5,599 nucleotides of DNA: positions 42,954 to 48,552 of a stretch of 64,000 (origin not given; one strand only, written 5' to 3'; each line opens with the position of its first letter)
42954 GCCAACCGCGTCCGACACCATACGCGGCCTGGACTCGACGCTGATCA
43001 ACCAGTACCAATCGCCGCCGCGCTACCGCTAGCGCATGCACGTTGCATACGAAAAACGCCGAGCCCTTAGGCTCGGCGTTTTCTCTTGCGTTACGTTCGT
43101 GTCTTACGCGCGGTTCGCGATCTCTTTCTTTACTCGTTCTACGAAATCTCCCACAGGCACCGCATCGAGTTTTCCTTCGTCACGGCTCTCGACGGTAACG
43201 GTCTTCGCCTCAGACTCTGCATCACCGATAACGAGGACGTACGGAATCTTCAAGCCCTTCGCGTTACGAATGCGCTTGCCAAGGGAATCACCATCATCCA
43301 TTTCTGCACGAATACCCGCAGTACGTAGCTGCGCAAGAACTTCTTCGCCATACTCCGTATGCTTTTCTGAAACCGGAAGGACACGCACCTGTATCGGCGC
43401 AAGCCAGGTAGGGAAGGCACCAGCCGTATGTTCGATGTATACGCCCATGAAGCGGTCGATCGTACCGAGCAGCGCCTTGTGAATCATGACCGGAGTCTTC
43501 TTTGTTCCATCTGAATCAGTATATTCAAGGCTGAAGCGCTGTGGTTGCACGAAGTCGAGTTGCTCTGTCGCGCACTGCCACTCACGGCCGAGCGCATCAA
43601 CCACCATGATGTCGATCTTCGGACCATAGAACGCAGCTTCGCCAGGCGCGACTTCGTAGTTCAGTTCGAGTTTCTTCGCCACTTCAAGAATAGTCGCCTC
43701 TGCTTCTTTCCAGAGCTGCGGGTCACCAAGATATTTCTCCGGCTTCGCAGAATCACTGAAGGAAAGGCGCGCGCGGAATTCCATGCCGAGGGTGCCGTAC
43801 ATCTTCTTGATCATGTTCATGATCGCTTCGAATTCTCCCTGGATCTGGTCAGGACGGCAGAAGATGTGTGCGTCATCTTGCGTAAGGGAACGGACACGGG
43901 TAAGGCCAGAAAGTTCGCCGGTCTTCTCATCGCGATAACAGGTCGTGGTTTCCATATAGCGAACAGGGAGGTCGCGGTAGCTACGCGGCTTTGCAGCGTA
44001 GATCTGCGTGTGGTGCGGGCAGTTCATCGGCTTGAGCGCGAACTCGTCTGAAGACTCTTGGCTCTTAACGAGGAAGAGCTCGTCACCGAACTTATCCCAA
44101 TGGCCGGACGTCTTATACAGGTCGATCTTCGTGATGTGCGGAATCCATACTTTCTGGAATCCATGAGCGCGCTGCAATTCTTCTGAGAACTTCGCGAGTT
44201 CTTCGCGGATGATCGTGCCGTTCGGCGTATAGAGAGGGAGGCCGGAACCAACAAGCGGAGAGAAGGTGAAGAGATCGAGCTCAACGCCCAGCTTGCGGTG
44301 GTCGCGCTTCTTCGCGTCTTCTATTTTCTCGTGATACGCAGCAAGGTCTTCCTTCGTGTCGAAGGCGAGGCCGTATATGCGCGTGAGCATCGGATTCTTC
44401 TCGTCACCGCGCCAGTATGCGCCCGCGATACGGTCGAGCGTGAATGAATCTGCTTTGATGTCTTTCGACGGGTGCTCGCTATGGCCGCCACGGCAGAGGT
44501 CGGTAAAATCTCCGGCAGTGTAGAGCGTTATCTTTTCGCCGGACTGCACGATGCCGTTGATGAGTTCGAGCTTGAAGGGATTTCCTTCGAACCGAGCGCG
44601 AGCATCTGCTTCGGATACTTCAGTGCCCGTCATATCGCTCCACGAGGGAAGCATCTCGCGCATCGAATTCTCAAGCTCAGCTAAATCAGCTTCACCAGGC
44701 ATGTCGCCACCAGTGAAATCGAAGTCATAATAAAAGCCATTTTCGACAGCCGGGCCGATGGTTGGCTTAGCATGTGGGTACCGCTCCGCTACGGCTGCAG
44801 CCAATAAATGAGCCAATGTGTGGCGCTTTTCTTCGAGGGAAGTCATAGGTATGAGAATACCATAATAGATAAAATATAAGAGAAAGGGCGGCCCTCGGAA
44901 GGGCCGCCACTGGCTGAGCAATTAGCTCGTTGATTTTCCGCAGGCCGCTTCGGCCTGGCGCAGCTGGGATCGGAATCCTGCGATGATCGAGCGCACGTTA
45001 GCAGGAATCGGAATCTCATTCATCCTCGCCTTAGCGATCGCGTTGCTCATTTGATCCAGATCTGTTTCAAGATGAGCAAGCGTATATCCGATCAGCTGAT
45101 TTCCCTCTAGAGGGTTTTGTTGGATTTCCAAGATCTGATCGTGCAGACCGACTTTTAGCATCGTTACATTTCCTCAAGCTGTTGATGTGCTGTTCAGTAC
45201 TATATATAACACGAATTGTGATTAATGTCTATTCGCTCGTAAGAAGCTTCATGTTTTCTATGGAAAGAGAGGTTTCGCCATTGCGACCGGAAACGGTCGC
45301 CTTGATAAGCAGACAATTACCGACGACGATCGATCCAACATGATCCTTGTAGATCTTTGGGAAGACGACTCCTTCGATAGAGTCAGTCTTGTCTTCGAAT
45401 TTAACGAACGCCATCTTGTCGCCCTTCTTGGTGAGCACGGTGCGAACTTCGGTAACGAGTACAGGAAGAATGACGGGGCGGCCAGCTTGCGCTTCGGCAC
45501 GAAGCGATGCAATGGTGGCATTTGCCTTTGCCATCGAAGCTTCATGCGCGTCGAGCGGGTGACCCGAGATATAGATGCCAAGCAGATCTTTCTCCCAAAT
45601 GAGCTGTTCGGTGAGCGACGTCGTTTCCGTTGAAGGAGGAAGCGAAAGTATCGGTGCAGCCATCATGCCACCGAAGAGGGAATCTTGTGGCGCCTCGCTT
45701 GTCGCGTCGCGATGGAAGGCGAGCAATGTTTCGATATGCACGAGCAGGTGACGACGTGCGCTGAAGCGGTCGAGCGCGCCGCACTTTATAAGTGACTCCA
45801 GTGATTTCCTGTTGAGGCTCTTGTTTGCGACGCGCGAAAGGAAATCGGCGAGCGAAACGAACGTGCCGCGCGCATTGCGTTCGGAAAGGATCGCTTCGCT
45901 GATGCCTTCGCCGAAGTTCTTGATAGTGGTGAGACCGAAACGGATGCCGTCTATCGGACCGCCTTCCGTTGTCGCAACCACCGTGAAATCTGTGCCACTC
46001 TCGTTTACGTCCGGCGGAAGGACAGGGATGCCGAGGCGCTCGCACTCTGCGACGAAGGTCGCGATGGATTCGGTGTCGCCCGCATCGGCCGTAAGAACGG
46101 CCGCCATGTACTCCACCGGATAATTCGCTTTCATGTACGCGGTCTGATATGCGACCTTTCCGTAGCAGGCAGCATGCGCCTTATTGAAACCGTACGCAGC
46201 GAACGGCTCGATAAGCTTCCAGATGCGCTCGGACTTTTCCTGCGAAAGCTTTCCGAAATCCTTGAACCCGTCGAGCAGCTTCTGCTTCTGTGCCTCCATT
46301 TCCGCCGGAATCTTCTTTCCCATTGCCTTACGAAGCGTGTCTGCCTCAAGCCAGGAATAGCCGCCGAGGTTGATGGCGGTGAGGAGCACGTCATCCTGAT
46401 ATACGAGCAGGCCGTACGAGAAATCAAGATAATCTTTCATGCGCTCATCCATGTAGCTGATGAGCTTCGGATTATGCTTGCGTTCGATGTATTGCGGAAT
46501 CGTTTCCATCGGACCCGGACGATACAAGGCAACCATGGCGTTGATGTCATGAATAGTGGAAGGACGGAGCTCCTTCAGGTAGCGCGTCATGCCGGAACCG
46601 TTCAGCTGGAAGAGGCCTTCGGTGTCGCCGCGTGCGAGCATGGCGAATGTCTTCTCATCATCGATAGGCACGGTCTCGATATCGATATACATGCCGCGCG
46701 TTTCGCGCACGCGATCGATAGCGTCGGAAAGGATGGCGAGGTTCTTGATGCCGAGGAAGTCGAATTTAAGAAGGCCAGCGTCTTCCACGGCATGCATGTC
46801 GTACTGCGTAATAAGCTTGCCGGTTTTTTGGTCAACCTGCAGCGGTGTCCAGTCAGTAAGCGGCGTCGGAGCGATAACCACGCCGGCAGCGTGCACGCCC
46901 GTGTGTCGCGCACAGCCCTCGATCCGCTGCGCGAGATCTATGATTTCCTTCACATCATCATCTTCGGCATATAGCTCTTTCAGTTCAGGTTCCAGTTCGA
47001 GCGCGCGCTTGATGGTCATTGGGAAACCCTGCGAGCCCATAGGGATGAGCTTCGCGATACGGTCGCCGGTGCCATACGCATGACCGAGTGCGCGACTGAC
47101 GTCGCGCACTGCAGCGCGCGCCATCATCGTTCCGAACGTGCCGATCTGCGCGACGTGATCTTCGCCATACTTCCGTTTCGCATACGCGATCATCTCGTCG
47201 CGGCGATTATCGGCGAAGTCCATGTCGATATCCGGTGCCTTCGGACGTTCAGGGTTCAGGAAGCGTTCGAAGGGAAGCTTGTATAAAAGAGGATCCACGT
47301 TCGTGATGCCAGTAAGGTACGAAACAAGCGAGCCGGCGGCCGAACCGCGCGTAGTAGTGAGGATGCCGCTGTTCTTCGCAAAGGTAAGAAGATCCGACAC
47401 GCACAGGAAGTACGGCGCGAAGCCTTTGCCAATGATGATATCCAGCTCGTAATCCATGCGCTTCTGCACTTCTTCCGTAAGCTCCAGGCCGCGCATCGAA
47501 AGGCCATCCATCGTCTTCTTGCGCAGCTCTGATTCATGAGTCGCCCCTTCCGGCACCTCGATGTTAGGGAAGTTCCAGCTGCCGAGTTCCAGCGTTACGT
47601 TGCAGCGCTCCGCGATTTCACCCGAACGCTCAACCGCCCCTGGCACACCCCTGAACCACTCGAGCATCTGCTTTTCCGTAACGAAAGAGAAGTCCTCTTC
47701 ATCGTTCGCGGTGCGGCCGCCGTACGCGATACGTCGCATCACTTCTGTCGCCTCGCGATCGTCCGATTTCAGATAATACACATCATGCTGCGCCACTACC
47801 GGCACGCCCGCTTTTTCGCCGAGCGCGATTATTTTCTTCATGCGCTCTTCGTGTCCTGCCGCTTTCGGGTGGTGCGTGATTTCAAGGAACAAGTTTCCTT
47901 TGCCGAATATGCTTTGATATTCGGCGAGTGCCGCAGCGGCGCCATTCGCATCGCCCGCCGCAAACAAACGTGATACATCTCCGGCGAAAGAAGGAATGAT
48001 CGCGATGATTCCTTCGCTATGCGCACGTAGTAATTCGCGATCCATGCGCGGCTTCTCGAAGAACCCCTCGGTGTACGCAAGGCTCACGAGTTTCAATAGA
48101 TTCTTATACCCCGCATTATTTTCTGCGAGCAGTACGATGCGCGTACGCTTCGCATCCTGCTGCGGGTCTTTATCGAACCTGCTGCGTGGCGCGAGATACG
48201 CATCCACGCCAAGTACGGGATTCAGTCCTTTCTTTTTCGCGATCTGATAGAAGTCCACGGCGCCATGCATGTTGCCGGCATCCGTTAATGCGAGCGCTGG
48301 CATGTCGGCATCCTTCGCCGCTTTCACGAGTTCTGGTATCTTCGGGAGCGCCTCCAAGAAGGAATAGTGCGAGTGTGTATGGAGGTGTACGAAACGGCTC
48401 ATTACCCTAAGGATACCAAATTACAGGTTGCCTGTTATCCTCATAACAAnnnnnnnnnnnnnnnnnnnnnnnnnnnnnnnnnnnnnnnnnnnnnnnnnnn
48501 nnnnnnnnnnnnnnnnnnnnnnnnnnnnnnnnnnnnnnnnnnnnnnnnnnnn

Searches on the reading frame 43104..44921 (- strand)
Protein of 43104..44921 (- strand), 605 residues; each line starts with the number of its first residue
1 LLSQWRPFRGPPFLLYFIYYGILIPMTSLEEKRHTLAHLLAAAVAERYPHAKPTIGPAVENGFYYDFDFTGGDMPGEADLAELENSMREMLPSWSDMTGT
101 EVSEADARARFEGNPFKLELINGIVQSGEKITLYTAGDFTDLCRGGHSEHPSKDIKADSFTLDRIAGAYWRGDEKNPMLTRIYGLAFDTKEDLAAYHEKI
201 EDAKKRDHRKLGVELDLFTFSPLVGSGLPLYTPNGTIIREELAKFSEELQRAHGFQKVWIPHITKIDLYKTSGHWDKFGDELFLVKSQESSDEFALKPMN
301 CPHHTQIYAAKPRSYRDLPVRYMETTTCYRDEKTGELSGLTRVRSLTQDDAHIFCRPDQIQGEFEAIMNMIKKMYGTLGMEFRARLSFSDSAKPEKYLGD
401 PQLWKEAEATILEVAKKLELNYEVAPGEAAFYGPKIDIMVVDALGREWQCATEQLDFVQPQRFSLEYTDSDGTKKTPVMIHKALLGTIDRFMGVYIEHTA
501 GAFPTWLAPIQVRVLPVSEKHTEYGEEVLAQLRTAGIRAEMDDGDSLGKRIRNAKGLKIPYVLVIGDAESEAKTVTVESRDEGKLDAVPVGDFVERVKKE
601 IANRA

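Call 48: search_protein_families(library=pfam, proteins=[window:43104-44921:-])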
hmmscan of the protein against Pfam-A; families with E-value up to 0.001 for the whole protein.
window:43104-44921:- (605 aa): 3 families
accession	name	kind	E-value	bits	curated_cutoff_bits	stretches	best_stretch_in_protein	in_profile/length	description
PF00587.30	tRNA-synt_2b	-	7.5e-48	163.4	29.3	1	284-498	2-178/179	tRNA synthetase class II core domain (G, H, P, S and T)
PF03129.25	HGTP_anticodon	-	2.6e-22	79.2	21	1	511-599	1-93/94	Anticodon binding domain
PF07973.19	tRNA_SAD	-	1.4e-05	25.4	24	1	131-183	1-44/44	Threonyl and Alanyl tRNA synthetase second additional domain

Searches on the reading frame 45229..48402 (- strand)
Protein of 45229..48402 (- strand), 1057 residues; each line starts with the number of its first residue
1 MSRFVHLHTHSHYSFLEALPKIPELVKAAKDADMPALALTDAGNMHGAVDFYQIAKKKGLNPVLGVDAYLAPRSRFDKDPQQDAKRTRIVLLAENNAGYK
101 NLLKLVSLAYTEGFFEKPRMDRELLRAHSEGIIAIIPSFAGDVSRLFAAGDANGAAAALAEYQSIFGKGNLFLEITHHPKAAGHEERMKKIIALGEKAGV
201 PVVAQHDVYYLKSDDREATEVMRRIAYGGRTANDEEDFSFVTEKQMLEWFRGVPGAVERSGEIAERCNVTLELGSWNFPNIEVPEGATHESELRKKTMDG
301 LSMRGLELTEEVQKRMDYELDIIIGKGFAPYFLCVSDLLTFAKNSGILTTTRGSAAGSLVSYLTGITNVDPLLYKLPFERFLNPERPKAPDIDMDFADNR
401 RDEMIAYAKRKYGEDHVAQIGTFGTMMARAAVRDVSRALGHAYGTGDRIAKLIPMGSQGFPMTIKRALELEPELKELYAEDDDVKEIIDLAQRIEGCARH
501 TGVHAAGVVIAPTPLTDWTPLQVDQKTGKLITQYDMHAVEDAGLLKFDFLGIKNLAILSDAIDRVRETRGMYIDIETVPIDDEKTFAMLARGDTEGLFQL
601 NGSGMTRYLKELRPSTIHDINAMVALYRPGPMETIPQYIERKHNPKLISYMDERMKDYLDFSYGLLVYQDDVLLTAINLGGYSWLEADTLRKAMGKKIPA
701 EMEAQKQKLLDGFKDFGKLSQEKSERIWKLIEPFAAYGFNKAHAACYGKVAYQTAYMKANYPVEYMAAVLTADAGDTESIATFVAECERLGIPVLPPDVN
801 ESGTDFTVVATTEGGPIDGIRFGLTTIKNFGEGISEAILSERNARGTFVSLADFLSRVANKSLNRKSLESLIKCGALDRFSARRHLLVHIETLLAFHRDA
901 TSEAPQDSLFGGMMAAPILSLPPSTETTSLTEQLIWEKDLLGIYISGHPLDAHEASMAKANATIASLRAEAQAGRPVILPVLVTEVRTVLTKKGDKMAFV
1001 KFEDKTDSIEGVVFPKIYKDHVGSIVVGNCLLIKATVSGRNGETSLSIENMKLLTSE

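Call 48: search_protein_families(library=pfam, proteins=[window:45229-48402:-])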
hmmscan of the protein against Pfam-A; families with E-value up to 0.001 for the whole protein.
window:45229-48402:- (1057 aa): 6 families
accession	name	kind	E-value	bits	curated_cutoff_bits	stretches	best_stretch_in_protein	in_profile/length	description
PF07733.18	DNA_pol3_alpha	-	1e-95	320.7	23.9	1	292-551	2-260/260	Bacterial DNA polymerase III alpha NTPase domain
PF02811.25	PHP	-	3.3e-48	164.6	26.4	1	6-178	1-164/164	PHP domain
PF17657.6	DNA_pol3_finger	-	9e-48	162.2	22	1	554-715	1-164/166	Bacterial DNA polymerase III alpha subunit finger domain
PF14579.12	HHH_6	-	3e-27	95.1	25.6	1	791-885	1-88/90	Helix-hairpin-helix motif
PF01336.31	tRNA_anti-codon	-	2.3e-09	37.5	27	1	983-1054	7-75/75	OB-fold nucleic acid binding domain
PF15072.12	HROB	-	0.00042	20.7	30.8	1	980-1034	4-57/85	Homologous recombination OB-fold protein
